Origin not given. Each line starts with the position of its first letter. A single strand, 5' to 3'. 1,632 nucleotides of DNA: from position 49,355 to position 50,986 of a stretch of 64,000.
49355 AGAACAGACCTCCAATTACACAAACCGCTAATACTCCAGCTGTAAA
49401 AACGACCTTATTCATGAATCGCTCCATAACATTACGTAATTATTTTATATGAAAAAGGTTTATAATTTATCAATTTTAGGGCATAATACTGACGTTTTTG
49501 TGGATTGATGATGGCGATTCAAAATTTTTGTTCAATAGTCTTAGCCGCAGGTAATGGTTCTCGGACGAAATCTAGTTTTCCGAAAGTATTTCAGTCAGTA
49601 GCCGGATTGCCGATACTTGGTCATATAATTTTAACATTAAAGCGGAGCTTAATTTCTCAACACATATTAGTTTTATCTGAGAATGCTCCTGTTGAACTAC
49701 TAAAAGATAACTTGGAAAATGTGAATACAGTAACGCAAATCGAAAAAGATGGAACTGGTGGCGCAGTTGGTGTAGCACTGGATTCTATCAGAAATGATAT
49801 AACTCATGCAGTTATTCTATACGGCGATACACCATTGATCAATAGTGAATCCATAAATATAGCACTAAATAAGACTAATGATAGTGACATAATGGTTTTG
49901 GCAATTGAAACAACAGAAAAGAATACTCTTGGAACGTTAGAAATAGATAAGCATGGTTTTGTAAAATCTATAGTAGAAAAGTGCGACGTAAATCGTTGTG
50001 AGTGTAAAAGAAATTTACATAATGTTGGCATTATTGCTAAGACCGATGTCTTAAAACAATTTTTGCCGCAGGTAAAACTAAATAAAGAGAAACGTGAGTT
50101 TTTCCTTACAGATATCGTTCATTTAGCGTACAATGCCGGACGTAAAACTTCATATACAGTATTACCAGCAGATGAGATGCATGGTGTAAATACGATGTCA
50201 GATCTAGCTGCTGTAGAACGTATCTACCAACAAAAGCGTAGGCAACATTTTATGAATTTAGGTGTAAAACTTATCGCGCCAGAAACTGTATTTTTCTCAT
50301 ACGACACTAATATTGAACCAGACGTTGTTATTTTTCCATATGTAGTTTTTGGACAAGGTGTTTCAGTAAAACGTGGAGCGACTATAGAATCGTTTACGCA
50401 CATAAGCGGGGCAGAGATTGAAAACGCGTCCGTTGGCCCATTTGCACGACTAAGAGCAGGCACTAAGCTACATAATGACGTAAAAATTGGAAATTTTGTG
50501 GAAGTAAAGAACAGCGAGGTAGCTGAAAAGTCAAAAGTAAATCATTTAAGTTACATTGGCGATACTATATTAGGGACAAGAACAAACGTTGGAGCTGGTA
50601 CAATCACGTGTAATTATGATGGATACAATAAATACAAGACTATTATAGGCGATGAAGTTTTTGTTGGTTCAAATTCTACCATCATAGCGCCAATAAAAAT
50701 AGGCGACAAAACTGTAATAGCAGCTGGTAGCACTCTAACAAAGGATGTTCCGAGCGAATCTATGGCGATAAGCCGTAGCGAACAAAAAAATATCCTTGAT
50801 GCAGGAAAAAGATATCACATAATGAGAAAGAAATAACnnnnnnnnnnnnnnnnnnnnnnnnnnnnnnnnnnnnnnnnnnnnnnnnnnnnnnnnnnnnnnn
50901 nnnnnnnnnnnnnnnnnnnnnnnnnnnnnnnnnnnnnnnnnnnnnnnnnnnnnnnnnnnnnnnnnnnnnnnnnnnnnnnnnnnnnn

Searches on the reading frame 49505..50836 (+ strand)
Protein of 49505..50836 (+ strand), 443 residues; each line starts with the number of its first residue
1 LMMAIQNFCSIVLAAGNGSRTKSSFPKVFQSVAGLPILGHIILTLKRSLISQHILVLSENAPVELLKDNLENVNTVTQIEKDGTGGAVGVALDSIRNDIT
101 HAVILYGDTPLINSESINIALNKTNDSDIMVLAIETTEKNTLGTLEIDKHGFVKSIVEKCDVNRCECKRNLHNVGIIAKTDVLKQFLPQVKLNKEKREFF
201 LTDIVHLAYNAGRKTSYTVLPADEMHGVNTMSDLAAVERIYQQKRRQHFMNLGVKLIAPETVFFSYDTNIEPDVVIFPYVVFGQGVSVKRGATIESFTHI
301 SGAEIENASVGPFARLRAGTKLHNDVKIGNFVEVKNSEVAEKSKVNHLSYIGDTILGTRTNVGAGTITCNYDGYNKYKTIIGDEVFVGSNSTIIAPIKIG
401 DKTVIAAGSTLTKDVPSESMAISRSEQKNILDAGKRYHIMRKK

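Call 55: search_protein_families(library=pfam, proteins=[window:49505-50836:+], max_evalue=0.0001)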
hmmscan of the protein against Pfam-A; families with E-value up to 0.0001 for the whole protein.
window:49505-50836:+ (443 aa): 6 families
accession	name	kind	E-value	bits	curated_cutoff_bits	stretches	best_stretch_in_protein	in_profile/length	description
PF00132.30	Hexapep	-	1.9e-23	81.6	27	1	379-413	2-36/36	Bacterial transferase hexapeptide (six repeats)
PF12804.13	NTP_transf_3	-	4.7e-12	46.8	27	1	11-136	2-125/160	MobA-like NTP transferase domain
PF00483.29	NTP_transferase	-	1.4e-10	41.7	21.2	1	10-218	2-219/245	Nucleotidyl transferase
PF14602.12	Hexapep_2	-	1.3e-09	38.1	27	1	379-413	2-34/34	Hexapeptide repeat of succinyl-transferase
PF01128.25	IspD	-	1.4e-06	28.7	27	1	9-137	2-133/221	2-C-methyl-D-erythritol 4-phosphate cytidylyltransferase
PF25084.1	LbH_EIF2B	-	6.9e-05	23.2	54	0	280-365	16-102/105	EIF2B subunit epsilon LbH domain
